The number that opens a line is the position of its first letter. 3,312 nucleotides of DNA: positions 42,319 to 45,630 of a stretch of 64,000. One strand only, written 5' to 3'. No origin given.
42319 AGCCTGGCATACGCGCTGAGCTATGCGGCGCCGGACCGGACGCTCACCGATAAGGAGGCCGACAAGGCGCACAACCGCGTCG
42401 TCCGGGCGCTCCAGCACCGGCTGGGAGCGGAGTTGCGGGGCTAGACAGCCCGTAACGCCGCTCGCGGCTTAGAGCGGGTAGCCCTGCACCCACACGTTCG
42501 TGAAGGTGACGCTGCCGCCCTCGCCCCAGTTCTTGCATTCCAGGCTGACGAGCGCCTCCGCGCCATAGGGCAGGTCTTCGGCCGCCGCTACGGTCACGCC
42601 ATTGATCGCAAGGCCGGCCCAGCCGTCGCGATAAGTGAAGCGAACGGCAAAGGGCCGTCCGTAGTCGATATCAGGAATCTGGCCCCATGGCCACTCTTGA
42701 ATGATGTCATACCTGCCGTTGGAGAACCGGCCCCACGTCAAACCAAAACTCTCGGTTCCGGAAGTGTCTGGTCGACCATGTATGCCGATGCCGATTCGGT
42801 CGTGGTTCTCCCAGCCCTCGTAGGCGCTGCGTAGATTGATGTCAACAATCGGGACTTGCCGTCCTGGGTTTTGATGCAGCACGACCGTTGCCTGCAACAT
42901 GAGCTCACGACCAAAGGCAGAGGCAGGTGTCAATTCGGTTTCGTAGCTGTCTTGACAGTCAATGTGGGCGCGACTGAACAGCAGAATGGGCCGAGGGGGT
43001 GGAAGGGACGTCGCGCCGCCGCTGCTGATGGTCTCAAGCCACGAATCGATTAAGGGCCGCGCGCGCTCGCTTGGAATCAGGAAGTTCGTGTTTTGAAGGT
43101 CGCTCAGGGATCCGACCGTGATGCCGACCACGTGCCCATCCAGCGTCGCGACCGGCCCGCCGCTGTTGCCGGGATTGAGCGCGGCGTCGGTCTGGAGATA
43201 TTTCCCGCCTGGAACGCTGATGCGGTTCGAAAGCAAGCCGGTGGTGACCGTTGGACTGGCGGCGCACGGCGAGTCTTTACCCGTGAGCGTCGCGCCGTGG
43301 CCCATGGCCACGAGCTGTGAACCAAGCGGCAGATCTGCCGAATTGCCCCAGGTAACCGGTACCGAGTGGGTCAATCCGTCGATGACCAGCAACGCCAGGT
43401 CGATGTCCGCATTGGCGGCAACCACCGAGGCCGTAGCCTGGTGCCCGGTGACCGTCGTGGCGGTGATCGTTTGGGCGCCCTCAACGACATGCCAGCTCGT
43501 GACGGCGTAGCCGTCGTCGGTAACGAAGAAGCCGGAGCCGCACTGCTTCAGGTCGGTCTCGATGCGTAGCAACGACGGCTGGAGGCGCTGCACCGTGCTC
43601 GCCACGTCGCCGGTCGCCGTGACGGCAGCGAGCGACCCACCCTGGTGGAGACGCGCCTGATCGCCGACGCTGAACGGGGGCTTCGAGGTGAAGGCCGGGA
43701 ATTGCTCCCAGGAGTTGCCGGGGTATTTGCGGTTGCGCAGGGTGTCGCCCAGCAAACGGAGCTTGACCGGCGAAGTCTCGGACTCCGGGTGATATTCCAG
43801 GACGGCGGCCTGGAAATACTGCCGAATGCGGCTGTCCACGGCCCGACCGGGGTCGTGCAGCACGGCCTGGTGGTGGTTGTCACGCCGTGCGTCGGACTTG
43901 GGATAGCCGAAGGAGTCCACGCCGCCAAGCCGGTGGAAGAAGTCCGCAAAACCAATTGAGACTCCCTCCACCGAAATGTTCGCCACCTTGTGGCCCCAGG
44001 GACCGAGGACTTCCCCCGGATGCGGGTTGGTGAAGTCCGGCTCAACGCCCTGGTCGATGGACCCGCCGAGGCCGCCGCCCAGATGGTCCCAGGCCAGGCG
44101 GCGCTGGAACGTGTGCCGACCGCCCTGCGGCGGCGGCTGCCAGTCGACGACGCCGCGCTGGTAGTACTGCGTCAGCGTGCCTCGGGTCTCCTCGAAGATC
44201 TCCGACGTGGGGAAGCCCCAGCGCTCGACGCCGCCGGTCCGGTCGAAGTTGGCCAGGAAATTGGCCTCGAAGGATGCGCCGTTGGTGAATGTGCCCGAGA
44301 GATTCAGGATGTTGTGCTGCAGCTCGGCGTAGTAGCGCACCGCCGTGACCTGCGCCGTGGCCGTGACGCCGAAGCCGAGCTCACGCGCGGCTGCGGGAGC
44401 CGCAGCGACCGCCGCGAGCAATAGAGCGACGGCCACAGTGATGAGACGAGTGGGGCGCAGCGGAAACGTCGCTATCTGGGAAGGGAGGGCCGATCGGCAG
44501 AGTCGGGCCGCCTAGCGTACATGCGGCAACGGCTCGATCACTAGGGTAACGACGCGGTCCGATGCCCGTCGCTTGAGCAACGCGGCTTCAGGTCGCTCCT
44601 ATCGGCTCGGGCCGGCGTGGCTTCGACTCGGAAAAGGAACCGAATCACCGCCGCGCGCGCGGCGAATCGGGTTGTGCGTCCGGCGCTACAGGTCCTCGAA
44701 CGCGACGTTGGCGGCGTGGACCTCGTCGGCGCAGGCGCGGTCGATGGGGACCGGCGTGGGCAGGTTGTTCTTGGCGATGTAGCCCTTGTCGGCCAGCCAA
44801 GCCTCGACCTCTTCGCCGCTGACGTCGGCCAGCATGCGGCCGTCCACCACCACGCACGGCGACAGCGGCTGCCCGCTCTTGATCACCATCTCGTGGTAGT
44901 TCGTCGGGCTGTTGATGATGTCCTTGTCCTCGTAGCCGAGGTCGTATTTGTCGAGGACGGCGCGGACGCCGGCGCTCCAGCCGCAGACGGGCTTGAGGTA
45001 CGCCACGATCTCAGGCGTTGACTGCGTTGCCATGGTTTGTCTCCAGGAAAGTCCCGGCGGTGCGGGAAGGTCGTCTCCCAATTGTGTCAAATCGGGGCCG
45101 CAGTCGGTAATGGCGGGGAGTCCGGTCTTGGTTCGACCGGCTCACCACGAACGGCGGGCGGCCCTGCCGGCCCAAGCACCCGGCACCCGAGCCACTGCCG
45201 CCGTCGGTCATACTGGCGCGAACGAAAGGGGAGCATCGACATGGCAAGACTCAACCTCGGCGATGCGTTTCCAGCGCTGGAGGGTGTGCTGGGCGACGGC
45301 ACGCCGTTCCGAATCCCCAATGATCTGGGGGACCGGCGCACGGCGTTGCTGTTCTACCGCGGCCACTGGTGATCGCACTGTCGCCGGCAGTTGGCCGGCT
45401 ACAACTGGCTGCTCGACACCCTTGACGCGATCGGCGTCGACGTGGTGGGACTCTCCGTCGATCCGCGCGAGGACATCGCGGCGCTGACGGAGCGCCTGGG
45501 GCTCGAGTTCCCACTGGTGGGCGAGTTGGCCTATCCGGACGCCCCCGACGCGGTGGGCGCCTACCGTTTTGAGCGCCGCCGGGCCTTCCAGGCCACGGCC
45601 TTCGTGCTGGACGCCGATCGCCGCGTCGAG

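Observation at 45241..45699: Redoxin/peroxiredoxin-family gene with in-frame TGA at the peroxidatic Cys: candidate selenoprotein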

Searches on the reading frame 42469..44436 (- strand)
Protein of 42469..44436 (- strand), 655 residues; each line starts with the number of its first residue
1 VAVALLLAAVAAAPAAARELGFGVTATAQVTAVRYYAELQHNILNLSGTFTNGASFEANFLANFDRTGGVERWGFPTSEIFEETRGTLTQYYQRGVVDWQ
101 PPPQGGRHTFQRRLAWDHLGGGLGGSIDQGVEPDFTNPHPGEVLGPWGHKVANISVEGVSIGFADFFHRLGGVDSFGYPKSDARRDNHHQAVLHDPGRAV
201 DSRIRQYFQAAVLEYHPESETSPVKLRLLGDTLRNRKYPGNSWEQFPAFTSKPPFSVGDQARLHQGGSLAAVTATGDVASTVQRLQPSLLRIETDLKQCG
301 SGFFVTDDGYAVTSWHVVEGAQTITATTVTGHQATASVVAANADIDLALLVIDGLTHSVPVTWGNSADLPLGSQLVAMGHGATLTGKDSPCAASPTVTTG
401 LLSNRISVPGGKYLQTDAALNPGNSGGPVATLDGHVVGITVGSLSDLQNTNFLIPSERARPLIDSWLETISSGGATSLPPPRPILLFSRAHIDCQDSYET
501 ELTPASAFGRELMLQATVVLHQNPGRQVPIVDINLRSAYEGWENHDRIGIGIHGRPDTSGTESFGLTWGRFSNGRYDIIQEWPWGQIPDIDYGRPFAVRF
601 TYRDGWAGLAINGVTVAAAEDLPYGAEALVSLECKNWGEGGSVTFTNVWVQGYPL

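Call 53: search_protein_families(library=pfam, proteins=[window:42469-44436:-], max_evalue=0.001)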
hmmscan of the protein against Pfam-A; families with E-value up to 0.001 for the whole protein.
window:42469-44436:- (655 aa): 2 families
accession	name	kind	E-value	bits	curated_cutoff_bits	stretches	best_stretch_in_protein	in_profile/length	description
PF13365.12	Trypsin_2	-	6.2e-24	85.8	27.6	1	300-439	1-144/144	Trypsin-like peptidase domain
PF00089.32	Trypsin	-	7e-10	39.5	20.6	1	298-460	25-217/220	Trypsin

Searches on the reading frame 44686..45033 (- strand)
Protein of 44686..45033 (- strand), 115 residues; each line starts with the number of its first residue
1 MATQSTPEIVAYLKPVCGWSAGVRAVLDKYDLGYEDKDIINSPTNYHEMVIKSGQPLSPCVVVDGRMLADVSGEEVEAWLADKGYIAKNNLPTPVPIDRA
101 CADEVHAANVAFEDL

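Call 6: search_protein_families(library=pfam, proteins=[window:44686-45033:-], max_evalue=0.01)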
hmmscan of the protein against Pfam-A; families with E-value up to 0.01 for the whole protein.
window:44686-45033:- (115 aa): 1 family
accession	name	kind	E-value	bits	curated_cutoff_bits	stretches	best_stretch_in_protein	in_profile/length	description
PF00462.30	Glutaredoxin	-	2.1e-08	34.7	22.9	1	9-66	1-58/60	Glutaredoxin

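Call 7: search_protein_families(library=ncbifam, proteins=[window:44686-45033:-], max_evalue=0.01)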
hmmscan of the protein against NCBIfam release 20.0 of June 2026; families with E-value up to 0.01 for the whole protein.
window:44686-45033:- (115 aa): 6 families
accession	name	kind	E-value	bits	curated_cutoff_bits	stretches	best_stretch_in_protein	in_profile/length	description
TIGR02196.1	GlrX_YruB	hypoth_equivalog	5.7e-06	26.7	88.55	1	9-77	2-70/74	glutaredoxin-like protein, YruB-family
NF041212.1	Uxx_star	subfamily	6.9e-05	23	66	1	9-66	1-59/70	Uxx-star family glutaredoxin-like (seleno)protein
TIGR02181.1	GRX_bact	equivalog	0.00065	19.9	90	1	9-65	1-58/80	glutaredoxin 3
NF041211.1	gluta_UXX_star_2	equivalog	0.00087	19.2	100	1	9-65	1-58/71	UXX-star (seleno)protein family 2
NF007923.0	PRK10638.1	equivalog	0.0011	18.9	129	1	9-68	4-63/83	glutaredoxin 3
TIGR02200.1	GlrX_actino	hypoth_equivalog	0.0033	17.8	89.5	1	10-81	3-76/77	mycoredoxin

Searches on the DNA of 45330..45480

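Call 78: search_rna_families(source=window, start=45330, end=45480, threshold=evalue, max_evalue=10)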
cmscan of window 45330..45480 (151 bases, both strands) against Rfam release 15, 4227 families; matches with E-value up to 10: 1.
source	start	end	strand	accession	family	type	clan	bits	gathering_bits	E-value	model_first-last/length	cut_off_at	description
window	45342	45444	+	RF01671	P18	Gene; sRNA;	-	11.7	60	8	1-135/135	no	Pseudomonas sRNA P18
